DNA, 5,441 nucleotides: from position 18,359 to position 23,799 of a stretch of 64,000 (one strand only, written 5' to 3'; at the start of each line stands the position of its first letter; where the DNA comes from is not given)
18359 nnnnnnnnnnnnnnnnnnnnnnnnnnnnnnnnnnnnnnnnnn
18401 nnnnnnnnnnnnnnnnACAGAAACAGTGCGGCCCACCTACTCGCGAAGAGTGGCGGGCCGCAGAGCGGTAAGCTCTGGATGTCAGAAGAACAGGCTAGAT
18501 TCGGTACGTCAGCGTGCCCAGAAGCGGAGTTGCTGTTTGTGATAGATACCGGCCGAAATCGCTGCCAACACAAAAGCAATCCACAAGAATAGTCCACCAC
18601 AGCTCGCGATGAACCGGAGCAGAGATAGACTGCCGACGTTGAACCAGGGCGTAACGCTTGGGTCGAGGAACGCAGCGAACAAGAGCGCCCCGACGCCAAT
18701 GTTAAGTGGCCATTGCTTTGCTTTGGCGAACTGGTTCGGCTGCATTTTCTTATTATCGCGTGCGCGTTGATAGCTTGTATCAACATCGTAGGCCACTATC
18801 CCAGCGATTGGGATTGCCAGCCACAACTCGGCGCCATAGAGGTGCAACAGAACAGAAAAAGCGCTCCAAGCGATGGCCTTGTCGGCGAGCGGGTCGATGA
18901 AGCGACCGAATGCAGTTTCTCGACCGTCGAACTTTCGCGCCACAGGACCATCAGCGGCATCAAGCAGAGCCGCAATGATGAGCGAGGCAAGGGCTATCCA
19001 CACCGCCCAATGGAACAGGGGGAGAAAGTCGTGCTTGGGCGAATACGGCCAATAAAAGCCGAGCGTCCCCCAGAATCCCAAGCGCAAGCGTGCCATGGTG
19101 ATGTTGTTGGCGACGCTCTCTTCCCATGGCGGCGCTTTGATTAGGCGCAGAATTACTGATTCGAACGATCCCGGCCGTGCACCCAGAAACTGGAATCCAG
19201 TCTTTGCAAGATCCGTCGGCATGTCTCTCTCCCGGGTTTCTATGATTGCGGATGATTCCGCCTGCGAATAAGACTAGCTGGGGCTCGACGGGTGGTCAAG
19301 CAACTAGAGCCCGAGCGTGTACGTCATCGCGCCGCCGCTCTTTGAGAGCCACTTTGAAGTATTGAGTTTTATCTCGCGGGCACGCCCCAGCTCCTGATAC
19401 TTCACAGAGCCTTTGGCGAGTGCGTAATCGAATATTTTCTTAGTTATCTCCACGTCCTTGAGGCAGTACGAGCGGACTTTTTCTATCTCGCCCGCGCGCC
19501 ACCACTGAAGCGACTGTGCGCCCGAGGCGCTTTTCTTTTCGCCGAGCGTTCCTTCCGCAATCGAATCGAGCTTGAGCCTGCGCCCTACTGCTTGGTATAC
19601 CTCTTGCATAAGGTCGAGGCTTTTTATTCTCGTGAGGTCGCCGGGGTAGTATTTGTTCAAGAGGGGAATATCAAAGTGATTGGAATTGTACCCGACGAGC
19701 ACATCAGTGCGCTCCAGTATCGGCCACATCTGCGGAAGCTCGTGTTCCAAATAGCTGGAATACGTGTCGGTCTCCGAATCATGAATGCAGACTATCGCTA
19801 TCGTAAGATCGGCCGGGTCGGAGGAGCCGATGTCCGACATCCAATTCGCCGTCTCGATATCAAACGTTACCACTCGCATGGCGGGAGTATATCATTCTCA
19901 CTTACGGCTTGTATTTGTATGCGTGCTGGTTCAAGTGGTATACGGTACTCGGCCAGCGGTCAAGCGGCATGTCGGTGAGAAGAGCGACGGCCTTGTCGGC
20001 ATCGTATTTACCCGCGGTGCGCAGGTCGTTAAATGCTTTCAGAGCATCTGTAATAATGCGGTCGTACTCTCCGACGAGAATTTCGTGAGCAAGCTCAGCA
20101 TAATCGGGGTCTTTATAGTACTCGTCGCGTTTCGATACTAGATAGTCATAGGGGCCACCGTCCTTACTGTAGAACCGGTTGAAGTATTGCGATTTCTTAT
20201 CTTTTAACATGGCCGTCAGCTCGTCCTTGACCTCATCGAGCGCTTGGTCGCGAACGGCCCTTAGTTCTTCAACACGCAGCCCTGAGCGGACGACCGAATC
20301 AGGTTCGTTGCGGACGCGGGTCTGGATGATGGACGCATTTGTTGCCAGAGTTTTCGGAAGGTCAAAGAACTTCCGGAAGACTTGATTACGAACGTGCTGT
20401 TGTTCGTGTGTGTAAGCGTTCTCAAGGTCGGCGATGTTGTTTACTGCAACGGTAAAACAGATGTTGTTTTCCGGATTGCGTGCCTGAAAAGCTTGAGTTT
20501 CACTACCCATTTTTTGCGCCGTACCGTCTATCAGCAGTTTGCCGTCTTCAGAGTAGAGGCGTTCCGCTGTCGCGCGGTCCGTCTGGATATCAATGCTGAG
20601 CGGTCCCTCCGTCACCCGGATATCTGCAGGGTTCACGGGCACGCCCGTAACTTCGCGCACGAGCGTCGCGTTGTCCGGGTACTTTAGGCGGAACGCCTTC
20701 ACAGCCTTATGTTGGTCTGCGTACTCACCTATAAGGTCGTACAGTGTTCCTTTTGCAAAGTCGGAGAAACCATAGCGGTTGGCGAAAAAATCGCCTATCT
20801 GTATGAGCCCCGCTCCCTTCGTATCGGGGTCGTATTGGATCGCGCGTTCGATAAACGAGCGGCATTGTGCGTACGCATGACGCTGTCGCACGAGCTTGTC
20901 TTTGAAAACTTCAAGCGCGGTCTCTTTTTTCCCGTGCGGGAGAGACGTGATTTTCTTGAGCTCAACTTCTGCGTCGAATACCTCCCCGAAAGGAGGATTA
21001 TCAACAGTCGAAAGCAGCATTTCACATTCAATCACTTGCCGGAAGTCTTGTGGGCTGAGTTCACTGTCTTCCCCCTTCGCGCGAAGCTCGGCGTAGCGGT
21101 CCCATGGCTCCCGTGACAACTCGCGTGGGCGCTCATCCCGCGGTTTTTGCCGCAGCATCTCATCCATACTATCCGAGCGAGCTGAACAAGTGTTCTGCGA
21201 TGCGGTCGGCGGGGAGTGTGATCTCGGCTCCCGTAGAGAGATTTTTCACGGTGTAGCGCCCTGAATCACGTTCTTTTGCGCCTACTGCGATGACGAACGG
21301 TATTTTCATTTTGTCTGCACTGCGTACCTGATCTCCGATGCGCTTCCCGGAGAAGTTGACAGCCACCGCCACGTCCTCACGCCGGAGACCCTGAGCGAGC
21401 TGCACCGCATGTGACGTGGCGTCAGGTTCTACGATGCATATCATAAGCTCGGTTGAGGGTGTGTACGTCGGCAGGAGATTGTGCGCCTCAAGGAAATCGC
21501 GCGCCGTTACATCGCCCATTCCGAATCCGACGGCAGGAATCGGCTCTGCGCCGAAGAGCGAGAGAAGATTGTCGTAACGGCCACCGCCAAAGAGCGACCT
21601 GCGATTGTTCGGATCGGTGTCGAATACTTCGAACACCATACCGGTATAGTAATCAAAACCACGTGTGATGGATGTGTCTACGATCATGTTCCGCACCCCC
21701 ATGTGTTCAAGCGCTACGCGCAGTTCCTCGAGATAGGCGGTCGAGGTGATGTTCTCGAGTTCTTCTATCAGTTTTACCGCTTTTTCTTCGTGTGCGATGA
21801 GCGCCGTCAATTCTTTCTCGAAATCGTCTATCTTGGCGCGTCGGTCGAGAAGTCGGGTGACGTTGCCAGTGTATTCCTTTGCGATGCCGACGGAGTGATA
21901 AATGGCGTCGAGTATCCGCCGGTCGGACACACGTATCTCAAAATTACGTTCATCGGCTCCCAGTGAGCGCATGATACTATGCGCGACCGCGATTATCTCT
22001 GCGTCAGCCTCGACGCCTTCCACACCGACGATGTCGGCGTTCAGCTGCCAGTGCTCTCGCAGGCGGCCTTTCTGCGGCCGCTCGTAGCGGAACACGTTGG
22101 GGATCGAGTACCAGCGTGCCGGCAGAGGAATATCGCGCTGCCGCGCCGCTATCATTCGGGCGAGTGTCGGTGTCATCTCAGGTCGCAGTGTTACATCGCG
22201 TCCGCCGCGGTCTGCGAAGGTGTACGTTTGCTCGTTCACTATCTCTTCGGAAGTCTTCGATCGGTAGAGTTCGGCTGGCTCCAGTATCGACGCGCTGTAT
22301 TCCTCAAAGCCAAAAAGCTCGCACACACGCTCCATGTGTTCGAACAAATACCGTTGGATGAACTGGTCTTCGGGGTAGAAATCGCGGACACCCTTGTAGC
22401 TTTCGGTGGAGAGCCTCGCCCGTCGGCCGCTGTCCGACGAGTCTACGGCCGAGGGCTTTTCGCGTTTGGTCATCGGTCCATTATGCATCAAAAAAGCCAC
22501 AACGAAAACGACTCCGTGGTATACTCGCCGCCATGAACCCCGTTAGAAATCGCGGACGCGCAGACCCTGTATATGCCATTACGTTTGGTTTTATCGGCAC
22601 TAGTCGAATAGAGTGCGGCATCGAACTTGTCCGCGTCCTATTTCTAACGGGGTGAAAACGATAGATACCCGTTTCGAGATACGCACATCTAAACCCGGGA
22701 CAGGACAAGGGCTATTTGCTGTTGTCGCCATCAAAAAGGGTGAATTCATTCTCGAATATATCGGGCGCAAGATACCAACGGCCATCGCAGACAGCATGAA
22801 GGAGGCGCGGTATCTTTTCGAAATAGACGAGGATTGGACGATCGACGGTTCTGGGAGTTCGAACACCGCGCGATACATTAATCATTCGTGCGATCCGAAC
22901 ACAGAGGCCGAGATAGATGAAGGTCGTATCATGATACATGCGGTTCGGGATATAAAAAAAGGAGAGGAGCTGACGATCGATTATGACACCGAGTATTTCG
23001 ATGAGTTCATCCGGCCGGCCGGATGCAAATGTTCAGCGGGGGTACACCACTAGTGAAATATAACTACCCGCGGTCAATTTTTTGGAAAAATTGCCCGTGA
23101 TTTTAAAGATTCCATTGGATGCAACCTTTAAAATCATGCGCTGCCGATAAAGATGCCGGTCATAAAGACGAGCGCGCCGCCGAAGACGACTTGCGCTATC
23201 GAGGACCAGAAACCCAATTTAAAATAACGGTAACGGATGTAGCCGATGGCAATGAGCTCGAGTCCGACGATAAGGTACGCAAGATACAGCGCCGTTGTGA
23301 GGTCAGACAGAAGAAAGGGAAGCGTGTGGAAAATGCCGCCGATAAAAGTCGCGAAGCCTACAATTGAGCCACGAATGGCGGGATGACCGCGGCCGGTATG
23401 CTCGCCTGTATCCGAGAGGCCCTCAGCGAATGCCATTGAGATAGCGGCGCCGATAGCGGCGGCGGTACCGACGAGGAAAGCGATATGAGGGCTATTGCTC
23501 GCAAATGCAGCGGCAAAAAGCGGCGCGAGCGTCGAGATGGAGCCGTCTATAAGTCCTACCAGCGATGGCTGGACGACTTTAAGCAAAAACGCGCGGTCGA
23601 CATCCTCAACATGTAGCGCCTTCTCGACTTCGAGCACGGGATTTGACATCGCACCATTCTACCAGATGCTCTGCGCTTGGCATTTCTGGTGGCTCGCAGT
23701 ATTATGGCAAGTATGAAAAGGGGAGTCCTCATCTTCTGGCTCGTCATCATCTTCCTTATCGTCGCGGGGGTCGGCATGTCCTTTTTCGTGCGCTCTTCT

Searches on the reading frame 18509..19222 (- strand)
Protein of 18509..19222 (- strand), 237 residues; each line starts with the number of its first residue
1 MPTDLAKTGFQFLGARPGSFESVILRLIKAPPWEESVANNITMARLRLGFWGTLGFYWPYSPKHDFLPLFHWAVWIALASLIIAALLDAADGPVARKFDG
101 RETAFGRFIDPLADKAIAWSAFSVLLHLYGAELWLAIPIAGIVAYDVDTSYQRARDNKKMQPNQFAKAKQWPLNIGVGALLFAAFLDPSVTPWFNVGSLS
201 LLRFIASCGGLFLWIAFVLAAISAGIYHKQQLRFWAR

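Call 62: search_protein_families(library=pfam, proteins=[window:18509-19222:-], max_evalue=0.001)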
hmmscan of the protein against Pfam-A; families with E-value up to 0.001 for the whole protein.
window:18509-19222:- (237 aa): 1 family
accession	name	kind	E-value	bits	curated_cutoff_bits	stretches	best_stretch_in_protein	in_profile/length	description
PF01066.26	CDP-OH_P_transf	-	1.3e-16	61.8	22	1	37-208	3-138/152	CDP-alcohol phosphatidyltransferase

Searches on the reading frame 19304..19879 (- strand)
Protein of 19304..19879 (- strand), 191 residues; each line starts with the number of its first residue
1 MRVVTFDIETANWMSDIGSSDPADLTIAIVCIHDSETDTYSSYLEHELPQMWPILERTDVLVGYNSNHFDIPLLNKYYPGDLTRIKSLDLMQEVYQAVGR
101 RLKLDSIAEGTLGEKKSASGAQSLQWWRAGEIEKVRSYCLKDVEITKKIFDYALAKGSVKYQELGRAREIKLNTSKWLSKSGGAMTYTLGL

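Call 91: search_protein_families(library=pfam, proteins=[window:19304-19879:-], max_evalue=0.0001)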
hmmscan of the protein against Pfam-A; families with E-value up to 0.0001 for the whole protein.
window:19304-19879:- (191 aa): 2 families
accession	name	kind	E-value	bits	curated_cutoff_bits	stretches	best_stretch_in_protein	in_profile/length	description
PF13482.12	RNase_H_2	-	2.6e-11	44.2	22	1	6-152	3-163/165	RNase_H superfamily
PF10108.15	DNA_pol_B_exo2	-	8.8e-08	32.5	24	0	87-160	105-181/213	Predicted 3'-5' exonuclease related to the exonuclease domain of PolB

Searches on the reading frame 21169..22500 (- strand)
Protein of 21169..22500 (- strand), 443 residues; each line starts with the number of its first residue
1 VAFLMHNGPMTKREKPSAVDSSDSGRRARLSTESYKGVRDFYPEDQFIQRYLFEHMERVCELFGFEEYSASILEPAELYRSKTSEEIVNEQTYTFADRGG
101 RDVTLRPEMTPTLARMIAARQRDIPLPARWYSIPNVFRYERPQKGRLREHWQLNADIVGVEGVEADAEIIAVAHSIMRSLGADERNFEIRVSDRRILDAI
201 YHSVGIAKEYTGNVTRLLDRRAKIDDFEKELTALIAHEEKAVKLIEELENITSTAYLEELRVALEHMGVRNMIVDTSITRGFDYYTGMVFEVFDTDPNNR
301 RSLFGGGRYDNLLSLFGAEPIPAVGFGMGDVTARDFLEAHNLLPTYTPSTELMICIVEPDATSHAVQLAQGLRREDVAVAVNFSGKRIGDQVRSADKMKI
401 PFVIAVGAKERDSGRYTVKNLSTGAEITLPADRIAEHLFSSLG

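Call 91: search_protein_families(library=pfam, proteins=[window:21169-22500:-], max_evalue=0.0001)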
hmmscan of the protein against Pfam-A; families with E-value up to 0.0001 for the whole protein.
window:21169-22500:- (443 aa): 3 families
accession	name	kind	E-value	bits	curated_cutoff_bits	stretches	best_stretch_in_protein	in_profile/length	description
PF13393.11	tRNA-synt_His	-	3.5e-45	155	25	1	37-328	1-303/308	Histidyl-tRNA synthetase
PF03129.25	HGTP_anticodon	-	2.5e-13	50.4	21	1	353-436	3-89/94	Anticodon binding domain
PF00587.30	tRNA-synt_2b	-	1e-10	42.4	29.3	1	93-293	1-121/179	tRNA synthetase class II core domain (G, H, P, S and T)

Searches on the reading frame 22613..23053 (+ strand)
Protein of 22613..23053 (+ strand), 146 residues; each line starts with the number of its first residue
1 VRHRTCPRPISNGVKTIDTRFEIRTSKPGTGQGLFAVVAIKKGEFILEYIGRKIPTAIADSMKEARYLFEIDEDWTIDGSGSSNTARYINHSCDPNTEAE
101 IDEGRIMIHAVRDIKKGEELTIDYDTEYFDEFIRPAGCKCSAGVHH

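Call 91: search_protein_families(library=pfam, proteins=[window:22613-23053:+], max_evalue=0.0001)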
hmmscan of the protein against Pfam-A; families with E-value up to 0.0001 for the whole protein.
window:22613-23053:+ (146 aa): 1 family
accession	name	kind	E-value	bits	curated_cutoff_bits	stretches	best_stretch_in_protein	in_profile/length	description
PF00856.33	SET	-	6e-26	91.3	22.4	1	31-124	1-104/105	SET domain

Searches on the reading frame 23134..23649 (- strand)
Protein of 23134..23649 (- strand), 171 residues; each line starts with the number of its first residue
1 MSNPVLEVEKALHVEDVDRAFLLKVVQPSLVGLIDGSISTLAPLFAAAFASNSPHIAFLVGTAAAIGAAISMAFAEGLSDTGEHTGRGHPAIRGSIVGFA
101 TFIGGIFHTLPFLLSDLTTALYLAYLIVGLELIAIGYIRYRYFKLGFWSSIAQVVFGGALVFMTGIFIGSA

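Call 91: search_protein_families(library=pfam, proteins=[window:23134-23649:-], max_evalue=0.0001)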
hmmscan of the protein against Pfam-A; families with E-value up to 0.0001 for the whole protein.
window:23134-23649:- (171 aa): 1 family
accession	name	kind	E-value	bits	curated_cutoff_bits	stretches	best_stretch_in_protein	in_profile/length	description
PF01988.24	VIT1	-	6.9e-11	42.8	28.1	2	88-169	131-213/214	VIT family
